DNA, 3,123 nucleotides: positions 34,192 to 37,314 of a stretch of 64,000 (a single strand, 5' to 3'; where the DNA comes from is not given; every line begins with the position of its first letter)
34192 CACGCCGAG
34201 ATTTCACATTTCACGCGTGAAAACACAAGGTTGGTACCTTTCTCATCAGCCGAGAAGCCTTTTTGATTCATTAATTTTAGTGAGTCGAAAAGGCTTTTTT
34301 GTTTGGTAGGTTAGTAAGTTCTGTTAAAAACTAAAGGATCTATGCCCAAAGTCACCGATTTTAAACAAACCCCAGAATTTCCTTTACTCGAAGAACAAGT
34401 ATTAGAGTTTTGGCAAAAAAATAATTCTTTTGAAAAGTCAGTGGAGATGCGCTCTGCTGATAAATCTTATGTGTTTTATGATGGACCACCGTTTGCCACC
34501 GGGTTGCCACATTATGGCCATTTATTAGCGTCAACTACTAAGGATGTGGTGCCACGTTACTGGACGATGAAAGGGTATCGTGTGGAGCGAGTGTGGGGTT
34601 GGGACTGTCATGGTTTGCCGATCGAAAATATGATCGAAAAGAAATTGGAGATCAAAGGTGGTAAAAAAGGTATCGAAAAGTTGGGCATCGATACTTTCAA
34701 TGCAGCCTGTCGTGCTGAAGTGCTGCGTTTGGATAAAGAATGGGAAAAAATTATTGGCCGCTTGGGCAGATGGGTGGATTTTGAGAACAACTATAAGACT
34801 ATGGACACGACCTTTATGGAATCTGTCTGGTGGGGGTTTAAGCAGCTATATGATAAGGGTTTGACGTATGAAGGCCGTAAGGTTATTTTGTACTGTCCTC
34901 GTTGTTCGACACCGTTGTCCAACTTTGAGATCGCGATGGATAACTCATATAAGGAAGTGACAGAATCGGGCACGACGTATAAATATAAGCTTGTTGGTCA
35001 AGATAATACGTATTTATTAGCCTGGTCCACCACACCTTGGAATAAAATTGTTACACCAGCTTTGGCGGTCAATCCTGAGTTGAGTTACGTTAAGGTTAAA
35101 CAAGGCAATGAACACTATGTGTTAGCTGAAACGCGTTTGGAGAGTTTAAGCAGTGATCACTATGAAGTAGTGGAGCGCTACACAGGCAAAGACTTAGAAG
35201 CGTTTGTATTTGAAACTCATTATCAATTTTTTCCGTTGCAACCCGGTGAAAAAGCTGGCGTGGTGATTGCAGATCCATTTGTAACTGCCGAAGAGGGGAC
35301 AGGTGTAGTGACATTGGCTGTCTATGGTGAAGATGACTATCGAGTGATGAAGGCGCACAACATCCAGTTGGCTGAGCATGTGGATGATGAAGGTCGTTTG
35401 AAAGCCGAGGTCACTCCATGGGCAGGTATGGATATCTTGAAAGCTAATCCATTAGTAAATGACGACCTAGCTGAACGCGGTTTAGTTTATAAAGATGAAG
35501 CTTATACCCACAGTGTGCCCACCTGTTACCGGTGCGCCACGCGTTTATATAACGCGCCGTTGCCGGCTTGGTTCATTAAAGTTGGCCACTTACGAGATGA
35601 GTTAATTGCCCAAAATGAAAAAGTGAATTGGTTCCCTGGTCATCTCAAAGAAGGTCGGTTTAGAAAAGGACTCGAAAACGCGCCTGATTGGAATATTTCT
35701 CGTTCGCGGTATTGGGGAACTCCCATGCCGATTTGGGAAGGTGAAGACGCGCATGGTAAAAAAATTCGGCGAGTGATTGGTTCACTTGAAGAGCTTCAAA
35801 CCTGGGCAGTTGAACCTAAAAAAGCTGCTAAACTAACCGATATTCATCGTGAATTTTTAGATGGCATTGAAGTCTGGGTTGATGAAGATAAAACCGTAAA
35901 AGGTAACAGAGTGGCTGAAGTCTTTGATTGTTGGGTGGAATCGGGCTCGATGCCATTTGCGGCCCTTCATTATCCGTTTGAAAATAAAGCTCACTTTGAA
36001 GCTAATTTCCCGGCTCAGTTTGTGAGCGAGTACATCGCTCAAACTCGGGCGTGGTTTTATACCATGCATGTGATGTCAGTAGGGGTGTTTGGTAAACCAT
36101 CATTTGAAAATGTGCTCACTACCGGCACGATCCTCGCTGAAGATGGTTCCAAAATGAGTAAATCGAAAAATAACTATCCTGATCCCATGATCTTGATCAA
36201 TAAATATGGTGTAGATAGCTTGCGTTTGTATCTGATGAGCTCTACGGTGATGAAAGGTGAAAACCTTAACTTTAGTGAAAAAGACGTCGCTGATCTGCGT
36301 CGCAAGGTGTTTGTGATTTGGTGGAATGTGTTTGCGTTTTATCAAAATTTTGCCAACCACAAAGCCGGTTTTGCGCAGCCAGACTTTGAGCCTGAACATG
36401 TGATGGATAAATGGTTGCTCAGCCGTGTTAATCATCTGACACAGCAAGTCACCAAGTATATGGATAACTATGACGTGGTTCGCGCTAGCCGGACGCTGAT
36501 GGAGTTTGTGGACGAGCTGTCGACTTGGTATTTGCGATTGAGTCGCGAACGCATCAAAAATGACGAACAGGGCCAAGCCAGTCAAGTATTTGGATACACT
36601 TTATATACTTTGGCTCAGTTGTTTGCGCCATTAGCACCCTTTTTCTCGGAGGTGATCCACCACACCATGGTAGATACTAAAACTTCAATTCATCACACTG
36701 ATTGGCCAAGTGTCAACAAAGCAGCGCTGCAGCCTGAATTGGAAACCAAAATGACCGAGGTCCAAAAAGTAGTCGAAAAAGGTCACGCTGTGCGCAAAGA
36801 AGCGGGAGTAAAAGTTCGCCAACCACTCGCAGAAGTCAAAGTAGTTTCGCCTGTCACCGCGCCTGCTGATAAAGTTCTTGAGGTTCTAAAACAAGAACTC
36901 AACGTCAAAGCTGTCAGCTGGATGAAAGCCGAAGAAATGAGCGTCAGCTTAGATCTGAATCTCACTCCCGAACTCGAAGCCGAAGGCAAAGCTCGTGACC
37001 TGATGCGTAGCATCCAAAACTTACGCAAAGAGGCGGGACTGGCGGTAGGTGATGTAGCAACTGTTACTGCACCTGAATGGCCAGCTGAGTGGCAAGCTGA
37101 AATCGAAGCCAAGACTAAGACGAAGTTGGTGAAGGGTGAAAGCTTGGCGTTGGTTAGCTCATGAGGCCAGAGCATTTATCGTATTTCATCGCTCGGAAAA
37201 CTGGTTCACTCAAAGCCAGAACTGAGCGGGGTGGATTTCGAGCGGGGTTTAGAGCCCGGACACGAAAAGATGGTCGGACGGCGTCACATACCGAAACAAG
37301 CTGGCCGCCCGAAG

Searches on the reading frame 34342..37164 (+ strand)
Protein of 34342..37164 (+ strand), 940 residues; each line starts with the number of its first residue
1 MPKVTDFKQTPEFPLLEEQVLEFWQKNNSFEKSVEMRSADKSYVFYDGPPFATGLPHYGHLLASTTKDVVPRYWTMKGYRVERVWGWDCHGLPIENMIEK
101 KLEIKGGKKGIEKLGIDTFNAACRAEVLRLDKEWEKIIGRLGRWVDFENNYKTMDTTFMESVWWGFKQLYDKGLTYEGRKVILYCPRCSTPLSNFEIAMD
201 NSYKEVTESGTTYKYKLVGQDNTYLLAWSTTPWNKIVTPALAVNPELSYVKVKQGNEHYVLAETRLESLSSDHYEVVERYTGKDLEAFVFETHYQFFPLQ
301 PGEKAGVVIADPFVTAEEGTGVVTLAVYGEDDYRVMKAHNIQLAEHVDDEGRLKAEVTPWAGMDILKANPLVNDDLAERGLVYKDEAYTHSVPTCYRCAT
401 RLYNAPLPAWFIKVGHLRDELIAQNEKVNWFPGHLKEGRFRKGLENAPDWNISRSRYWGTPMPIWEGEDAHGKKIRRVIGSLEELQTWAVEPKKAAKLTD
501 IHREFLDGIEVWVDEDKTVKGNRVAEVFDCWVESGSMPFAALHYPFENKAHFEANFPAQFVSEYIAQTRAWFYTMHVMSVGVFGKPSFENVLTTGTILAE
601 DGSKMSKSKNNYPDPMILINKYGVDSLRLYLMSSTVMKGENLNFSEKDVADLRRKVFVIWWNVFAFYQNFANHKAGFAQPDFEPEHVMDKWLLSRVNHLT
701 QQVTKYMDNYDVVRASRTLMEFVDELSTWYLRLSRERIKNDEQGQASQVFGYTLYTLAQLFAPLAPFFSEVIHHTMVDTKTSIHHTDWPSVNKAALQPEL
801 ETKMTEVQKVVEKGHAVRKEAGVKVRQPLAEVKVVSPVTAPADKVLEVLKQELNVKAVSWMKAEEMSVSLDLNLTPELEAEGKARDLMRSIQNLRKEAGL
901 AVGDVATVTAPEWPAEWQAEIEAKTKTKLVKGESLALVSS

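Call 47: search_protein_families(library=ncbifam, proteins=[window:34342-37164:+], max_evalue=0.00001)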
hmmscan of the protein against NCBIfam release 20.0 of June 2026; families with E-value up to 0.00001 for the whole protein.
window:34342-37164:+ (940 aa): 16 families
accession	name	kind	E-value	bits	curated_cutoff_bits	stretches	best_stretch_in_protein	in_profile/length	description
TIGR00392.1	ileS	equivalog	2.9e-236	786.7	621.4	1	7-836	2-851/861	isoleucine--tRNA ligase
NF000257.1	MupA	exception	6.1e-193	643.3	1900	1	18-858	10-844/1024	mupirocin-resistant isoleucine--tRNA ligase MupA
NF000258.1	MupB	exception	8e-187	623.2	1900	1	17-859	9-847/1033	mupirocin-resistant isoleucine--tRNA ligase MupB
TIGR00422.1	valS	equivalog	1.1e-127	427.3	612.1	2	253-885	206-811/863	valine--tRNA ligase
NF009687.0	PRK13208.1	equivalog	1.4e-119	400.5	738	1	6-865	5-793/801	valine--tRNA ligase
NF004349.1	PRK05729.1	equivalog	2.2e-112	376.9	704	1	16-865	9-774/860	valine--tRNA ligase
NF040702.1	ileS_w_GNAT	exception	5e-82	276.1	1999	2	272-837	465-1020/1100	isoleucine--tRNA ligase, N-acetyltransferase domain-containing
NF011492.0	PRK14900.1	equivalog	6.7e-73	246.1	1783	2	252-848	214-783/1044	valine--tRNA ligase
NF008957.0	PRK12300.1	subfamily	1.8e-57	195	677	2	16-324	9-312/946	leucine--tRNA ligase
NF000540.1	alt_ValS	exception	2.3e-52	178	900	2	356-851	333-815/827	valine--tRNA ligase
TIGR00395.1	leuS_arch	equivalog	4.6e-52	177.2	648.5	2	581-818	597-817/938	leucine--tRNA ligase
TIGR00396.1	leuS_bact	equivalog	8.5e-38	130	548.4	2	15-198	5-168/843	leucine--tRNA ligase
TIGR00398.1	metG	equivalog_domain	2e-28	99.5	336.35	2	560-783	287-508/530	methionine--tRNA ligase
NF008900.0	PRK12267.1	equivalog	5.1e-20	71.5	598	1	529-819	226-515/648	methionine--tRNA ligase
NF001100.0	PRK00133.1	equivalog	3.6e-18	65.5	587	1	590-816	317-545/676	methionine--tRNA ligase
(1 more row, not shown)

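Call 72: find_homologous_proteins(query=window:34342-37161:+, max_evalue=1e-50)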
Query window:34342-37161:+ (940 aa): 8000 proteins with E <= 1e-50 among 8000 candidates; the best 120 are listed.
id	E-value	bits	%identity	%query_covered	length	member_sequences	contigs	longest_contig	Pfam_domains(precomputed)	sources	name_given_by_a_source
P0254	0.0e+0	2198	100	100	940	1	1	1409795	PF09334.18,PF08264.20,PF00133.29,PF19302.5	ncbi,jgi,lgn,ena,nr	ncbi:MAG TPA: isoleucine--tRNA ligase [Vitreimonas sp.]|nr:isoleucine--tRNA ligase [Vitreimonas sp.]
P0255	0.0e+0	1745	79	100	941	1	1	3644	PF09334.18,PF08264.20,PF00133.29,PF19302.5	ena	-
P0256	0.0e+0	1684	76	100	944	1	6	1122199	PF09334.18,PF08264.20,PF00133.29,PF19302.5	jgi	jgi:isoleucyl-tRNA synthetase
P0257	0.0e+0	1678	74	100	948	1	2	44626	PF09334.18,PF08264.20,PF00133.29,PF19302.5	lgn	-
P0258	0.0e+0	1628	73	100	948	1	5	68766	PF09334.18,PF08264.20,PF00133.29,PF19302.5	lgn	-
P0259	0.0e+0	1624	72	100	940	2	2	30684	PF09334.18,PF08264.20,PF00133.29,PF19302.5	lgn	-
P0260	0.0e+0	1617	72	100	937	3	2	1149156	PF09334.18,PF08264.20,PF00133.29,PF19302.5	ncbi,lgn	-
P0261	0.0e+0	1615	72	100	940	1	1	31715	PF09334.18,PF08264.20,PF00133.29,PF19302.5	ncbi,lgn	ncbi:MAG: isoleucine--tRNA ligase [Patescibacteria group bacterium]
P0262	0.0e+0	1606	71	100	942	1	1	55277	PF09334.18,PF08264.20,PF00133.29,PF19302.5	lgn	-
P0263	0.0e+0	1593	71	100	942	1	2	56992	PF09334.18,PF08264.20,PF00133.29,PF19302.5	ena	-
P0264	0.0e+0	1592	72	100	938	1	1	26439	PF09334.18,PF08264.20,PF00133.29,PF19302.5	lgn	-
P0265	0.0e+0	1592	72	99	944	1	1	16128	PF09334.18,PF08264.20,PF00133.29,PF19302.5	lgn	-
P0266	0.0e+0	1588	71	100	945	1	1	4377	PF09334.18,PF08264.20,PF00133.29,PF19302.5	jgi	jgi:isoleucyl-tRNA synthetase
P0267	0.0e+0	1586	71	100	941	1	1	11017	PF09334.18,PF08264.20,PF00133.29,PF19302.5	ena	-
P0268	0.0e+0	1583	71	100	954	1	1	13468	PF09334.18,PF08264.20,PF00133.29,PF19302.5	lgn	-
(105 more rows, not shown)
